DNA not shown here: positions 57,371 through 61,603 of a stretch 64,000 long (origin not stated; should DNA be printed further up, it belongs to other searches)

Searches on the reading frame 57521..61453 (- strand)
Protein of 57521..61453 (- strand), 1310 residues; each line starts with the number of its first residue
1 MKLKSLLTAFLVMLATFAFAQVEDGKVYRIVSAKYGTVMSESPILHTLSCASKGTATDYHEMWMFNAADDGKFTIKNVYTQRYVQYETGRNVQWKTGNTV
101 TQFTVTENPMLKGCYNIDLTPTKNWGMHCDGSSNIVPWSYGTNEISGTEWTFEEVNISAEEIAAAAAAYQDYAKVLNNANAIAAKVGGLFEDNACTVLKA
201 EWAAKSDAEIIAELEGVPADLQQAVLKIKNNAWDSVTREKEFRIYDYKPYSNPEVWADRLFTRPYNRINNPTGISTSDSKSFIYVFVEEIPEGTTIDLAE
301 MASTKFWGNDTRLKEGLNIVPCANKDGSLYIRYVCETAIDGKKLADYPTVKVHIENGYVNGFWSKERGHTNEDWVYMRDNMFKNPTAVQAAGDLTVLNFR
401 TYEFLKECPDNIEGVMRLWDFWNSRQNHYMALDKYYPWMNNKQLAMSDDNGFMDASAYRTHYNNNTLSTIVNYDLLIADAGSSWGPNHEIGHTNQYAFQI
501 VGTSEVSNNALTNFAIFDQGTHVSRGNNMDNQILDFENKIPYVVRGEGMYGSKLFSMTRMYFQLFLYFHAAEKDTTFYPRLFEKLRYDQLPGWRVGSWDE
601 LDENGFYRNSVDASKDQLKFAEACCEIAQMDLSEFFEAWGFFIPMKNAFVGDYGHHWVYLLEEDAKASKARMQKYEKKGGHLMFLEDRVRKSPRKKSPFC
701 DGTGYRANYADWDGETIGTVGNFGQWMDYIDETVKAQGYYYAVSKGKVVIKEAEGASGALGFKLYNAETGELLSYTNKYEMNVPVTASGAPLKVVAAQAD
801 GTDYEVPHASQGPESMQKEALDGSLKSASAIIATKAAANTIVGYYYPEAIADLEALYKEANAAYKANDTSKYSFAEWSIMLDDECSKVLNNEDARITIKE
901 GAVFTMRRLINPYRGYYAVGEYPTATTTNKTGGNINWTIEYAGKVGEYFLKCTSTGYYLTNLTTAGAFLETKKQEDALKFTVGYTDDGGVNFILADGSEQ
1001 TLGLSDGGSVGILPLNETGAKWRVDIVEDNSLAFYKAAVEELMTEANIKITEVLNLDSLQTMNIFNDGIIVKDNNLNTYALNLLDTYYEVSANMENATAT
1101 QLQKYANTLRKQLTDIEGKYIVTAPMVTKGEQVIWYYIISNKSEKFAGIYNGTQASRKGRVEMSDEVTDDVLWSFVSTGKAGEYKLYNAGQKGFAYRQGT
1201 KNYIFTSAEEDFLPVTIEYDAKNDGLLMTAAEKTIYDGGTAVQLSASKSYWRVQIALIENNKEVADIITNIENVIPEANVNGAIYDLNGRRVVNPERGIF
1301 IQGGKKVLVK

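Call 7: search_protein_families(library=pfam, proteins=[window:57521-61453:-])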
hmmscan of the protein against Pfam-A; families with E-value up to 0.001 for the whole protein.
window:57521-61453:- (1310 aa): 3 families
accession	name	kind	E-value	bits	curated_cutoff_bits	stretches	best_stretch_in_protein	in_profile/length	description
PF13402.12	Peptidase_M60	-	9.3e-18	65.2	25.8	1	369-640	13-275/275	Peptidase M60, enhancin and enhancin-like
PF14200.12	RicinB_lectin_2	-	1.6e-05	25.9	25.6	0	22-96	9-82/89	Ricin-type beta-trefoil lectin domain-like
PF18630.7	Peptidase_M60_C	-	2.8e-05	24.7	26.2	1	739-805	2-65/65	Peptidase M60 C-terminal domain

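Call 10: find_related_loci(query=window:57521-61453:-, collection=genome_contigs, flank=6000)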
Query window:57521-61453:- (1310 aa) in genome_contigs; peptide patterns used: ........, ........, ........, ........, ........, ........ (x = any residue, [..] = any of these).
31 stretches matched a pattern; 25 encode a relative of the query (tblastn E <= 1e-3); 20 distinct loci.
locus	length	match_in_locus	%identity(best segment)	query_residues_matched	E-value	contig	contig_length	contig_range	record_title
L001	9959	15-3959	88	1-1310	0e+0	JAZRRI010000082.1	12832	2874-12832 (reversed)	MAG: Bacteroidaceae bacterium isolate T1900045355_YK20190045.MAGScoT_cleanbin_000035 SGB_6786_k141_130901, whole genome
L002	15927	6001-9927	89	1-1310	0e+0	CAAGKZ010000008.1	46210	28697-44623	MAG TPA_asm: Bacteroidaceae bacterium, isolate HGM04609, WGS project CAAGKZ010000000 data, contig: SRS476346_8_k119_4934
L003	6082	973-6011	87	1-1310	0e+0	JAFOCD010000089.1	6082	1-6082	MAG: Bacteroidaceae bacterium isolate RGIG333 Dairy_cattle_Colon-2__c405589, whole genome shotgun sequence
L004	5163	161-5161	81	1-1310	0e+0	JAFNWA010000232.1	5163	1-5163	MAG: Bacteroidaceae bacterium isolate RGIG174 Dairy_cattle_Cecum-4__c879517, whole genome shotgun sequence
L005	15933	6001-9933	80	1-1310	0e+0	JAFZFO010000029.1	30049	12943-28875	MAG: Bacteroidaceae bacterium isolate RGIG7721 Water_buffalos_Rectum-3__c201167, whole genome shotgun sequence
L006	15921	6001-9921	87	1-1310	0e+0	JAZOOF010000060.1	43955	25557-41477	MAG: Bacteroidaceae bacterium isolate T1900045632_YK20190326.MAGScoT_cleanbin_000023 SGB_8065_k141_319184, whole genome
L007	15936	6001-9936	87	1-1310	0e+0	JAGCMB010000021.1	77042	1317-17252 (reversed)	MAG: Bacteroidaceae bacterium isolate RGIG9915 Yak_Rectum-5__c340571, whole genome shotgun sequence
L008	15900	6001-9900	87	1-1304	0e+0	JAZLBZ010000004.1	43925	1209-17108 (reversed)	MAG: Bacteroidaceae bacterium isolate T1900045055_TC20190048.MAGScoT_cleanbin_000013 SGB_4546_k141_1509316, whole genome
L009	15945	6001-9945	90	1-1310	0e+0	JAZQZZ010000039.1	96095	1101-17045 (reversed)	MAG: Bacteroidaceae bacterium isolate T1900045150_TC20190144.MAGScoT_cleanbin_000007 SGB_4952_k141_1604043, whole genome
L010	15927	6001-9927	90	1-1310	0e+0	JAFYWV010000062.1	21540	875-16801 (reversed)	MAG: Bacteroidaceae bacterium isolate RGIG7494 Water_buffalos_Colon-5__c431957, whole genome shotgun sequence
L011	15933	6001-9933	87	1-1310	0e+0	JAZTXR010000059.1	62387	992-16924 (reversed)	MAG: Bacteroidaceae bacterium isolate T1900045329_YK20190018.MAGScoT_cleanbin_000008 SGB_6497_k141_237085, whole genome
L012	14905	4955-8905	76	1-1310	0e+0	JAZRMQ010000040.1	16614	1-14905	MAG: Bacteroidaceae bacterium isolate T1900045422_YK20190112.MAGScoT_cleanbin_000011 SGB_7051_k141_614227, whole genome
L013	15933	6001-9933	93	1-1310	0e+0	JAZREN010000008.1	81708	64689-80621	MAG: Bacteroidaceae bacterium isolate T1900045499_YK20190193.MAGScoT_cleanbin_000008 SGB_7475_k141_2604980, whole genome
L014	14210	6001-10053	53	1-1310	0e+0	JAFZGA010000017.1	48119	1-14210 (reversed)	MAG: Bacteroidaceae bacterium isolate RGIG7733 Water_buffalos_Rectum-3__c30, whole genome shotgun sequence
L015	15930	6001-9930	90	1-1310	0e+0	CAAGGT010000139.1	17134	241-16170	MAG TPA_asm: Bacteroidaceae bacterium, isolate HGM04608, WGS project CAAGGT010000000 data, contig: SRS476212_64_k119_190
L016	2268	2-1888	96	682-1310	0e+0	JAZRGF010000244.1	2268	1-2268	MAG: Bacteroidaceae bacterium isolate T1900045492_YK20190186.MAGScoT_cleanbin_000033 SGB_7387_k141_1135698, whole genome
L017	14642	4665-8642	69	1-1310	0e+0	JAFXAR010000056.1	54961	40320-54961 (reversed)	MAG: Bacteroidaceae bacterium isolate RGIG6243 Sheep_Rectum-2__c788298, whole genome shotgun sequence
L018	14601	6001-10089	52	1-1310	0e+0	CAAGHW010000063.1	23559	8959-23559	MAG TPA_asm: Bacteroidaceae bacterium, isolate HGM04593, WGS project CAAGHW010000000 data, contig: SRS476288_5_k119_2927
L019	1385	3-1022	97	971-1310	0e+0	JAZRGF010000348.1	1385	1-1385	MAG: Bacteroidaceae bacterium isolate T1900045492_YK20190186.MAGScoT_cleanbin_000033 SGB_7387_k141_1132763, whole genome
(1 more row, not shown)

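Call 18: find_encoding_contigs(protein=window:57521-61453:-, flank=3000, max_places=10)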
Protein window:57521-61453:- (1310 aa): no gene with exactly this product is on record in the collection.
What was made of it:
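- On Promoter-located homopolymeric contingency locus (SSR phase or rheostat variation): The exact M60 protein is not on record in other assemblies (call 18).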

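Call 34: search_protein_families(library=ncbifam, proteins=[window:57521-61453:-], max_evalue=0.01)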
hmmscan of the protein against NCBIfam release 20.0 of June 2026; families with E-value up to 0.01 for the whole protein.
window:57521-61453:- (1310 aa): 0 families

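Call 43: find_homologous_proteins(query=window:57521-61453:-, max_evalue=1e-100)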
Query window:57521-61453:- (1310 aa): 208 proteins with E <= 1e-100 among 8000 candidates; the best 120 are listed.
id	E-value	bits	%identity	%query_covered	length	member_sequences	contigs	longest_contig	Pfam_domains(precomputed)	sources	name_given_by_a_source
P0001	0.0e+0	2917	97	99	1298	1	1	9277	PF13402.13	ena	-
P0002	0.0e+0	2873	94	100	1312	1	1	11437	PF13402.13,PF14200.13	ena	-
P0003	0.0e+0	2859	94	100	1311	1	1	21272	PF13402.13,PF14200.13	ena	-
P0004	0.0e+0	2854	94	100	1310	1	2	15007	PF13402.13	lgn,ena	-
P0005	0.0e+0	2843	93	100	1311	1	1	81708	PF13402.13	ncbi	-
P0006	0.0e+0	2826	93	100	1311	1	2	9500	PF13402.13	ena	-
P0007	0.0e+0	2819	94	99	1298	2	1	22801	PF13402.13,PF14200.13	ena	-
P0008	0.0e+0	2810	92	100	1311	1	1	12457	PF13402.13,PF14200.13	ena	-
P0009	0.0e+0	2792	92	100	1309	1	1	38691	PF13402.13,PF14200.13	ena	-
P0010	0.0e+0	2785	92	100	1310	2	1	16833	PF13402.13,PF14200.13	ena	-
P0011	0.0e+0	2777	91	100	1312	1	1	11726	PF13402.13,PF14200.13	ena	-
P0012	0.0e+0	2775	92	99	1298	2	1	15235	PF13402.13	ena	-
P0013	0.0e+0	2768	91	100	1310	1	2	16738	PF13402.13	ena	-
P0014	0.0e+0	2760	91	100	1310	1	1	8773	PF13402.13,PF14200.13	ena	-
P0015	0.0e+0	2757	90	100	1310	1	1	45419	PF13402.13,PF14200.13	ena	-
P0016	0.0e+0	2755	91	100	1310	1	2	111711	PF13402.13,PF14200.13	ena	-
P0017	0.0e+0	2755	91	100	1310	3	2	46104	PF13402.13,PF14200.13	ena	-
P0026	0.0e+0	2739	90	100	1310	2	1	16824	PF13402.13,PF14200.13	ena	-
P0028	0.0e+0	2732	90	100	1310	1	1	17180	PF13402.13,PF14200.13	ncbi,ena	-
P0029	0.0e+0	2727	90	100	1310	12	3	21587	PF13402.13,PF14200.13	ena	-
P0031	0.0e+0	2720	90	100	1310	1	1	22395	PF13402.13,PF14200.13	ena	-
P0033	0.0e+0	2717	89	100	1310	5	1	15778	PF13402.13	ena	-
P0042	0.0e+0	2685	88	100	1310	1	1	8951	PF13402.13,PF14200.13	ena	-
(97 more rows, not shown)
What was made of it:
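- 57521..61453 (-): 1310-aa secreted M60-like metallopeptidase (RicinB lectin, M60, M60_C; HEIGH). At least 120 listed homologs at 53-97% identity, named M60 family metallopeptidase [Bacteroidaceae bacterium] (call 43).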

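Call 44: find_encoding_contigs(protein=P0001, flank=1500, max_places=10)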
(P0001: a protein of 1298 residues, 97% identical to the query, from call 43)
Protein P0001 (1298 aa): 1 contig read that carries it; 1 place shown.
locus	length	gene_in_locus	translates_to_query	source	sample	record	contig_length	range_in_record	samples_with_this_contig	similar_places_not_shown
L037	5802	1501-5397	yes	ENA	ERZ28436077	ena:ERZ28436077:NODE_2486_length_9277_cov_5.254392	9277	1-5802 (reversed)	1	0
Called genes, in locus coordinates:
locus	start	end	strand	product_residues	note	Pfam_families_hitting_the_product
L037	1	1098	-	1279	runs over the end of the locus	-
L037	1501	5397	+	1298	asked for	PF13402:Peptidase_M60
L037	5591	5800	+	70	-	?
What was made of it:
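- L037 has only about 5x coverage (call 44).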

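Call 45: find_encoding_contigs(protein=P0003, flank=1500, max_places=10)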
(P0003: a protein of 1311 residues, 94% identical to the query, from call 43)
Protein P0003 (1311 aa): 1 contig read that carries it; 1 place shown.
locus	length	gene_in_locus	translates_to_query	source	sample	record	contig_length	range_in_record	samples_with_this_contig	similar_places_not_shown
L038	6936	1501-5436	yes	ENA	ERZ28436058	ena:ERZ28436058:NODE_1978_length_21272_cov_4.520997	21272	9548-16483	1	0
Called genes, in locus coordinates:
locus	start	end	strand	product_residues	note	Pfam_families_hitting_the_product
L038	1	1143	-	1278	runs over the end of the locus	-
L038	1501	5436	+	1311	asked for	PF14200:RicinB_lectin_2 (faint), PF13402:Peptidase_M60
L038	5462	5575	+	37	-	-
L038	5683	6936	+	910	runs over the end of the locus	PF13402:Peptidase_M60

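Call 46: find_encoding_contigs(protein=P0004, flank=1500, max_places=10)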
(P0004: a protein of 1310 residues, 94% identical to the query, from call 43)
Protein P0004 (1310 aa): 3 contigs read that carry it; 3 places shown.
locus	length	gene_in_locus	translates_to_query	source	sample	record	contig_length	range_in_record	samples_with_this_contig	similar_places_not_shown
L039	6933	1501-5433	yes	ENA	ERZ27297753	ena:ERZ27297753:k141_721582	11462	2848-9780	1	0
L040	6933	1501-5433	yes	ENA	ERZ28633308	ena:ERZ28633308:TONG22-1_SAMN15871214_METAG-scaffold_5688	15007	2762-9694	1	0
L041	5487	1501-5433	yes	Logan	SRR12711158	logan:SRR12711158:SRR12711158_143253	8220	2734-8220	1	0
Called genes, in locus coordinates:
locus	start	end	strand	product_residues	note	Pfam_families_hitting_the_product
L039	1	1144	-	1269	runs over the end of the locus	-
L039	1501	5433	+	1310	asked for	PF13402:Peptidase_M60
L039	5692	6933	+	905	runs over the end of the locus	PF13402:Peptidase_M60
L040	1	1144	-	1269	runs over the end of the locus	-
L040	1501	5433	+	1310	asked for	PF13402:Peptidase_M60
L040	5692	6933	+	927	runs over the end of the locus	PF13402:Peptidase_M60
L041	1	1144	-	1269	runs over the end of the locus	-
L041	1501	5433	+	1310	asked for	PF13402:Peptidase_M60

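Call 48: find_encoding_contigs(protein=P0007, flank=1500, max_places=10)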
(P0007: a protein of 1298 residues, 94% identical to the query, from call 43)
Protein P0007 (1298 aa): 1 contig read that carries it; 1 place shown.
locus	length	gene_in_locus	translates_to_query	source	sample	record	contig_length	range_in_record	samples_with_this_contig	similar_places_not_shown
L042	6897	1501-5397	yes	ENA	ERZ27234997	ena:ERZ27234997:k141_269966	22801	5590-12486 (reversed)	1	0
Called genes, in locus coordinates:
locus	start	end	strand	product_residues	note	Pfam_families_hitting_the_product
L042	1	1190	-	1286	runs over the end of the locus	-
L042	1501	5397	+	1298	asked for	PF14200:RicinB_lectin_2 (faint), PF13402:Peptidase_M60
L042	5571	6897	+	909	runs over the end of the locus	PF13402:Peptidase_M60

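Call 49: find_encoding_contigs(protein=P0012, flank=1500, max_places=10)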
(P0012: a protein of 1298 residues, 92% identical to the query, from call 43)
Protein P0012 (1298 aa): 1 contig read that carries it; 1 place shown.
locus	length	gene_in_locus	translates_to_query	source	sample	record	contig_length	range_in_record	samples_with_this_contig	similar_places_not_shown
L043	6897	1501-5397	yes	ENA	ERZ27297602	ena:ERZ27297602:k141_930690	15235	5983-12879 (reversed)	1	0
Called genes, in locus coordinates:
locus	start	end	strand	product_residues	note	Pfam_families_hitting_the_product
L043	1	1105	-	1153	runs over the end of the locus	?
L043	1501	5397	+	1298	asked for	PF13402:Peptidase_M60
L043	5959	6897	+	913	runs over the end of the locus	PF13402:Peptidase_M60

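Call 50: find_encoding_contigs(protein=P0006, flank=1500, max_places=10)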
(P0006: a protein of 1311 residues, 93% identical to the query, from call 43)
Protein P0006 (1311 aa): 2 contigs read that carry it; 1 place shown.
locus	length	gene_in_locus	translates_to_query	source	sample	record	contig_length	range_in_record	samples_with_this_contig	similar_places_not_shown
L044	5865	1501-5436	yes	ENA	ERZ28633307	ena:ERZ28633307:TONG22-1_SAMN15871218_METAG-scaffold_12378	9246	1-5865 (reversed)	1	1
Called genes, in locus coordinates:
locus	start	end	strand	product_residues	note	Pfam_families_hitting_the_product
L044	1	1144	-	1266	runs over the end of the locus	-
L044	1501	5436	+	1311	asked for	PF13402:Peptidase_M60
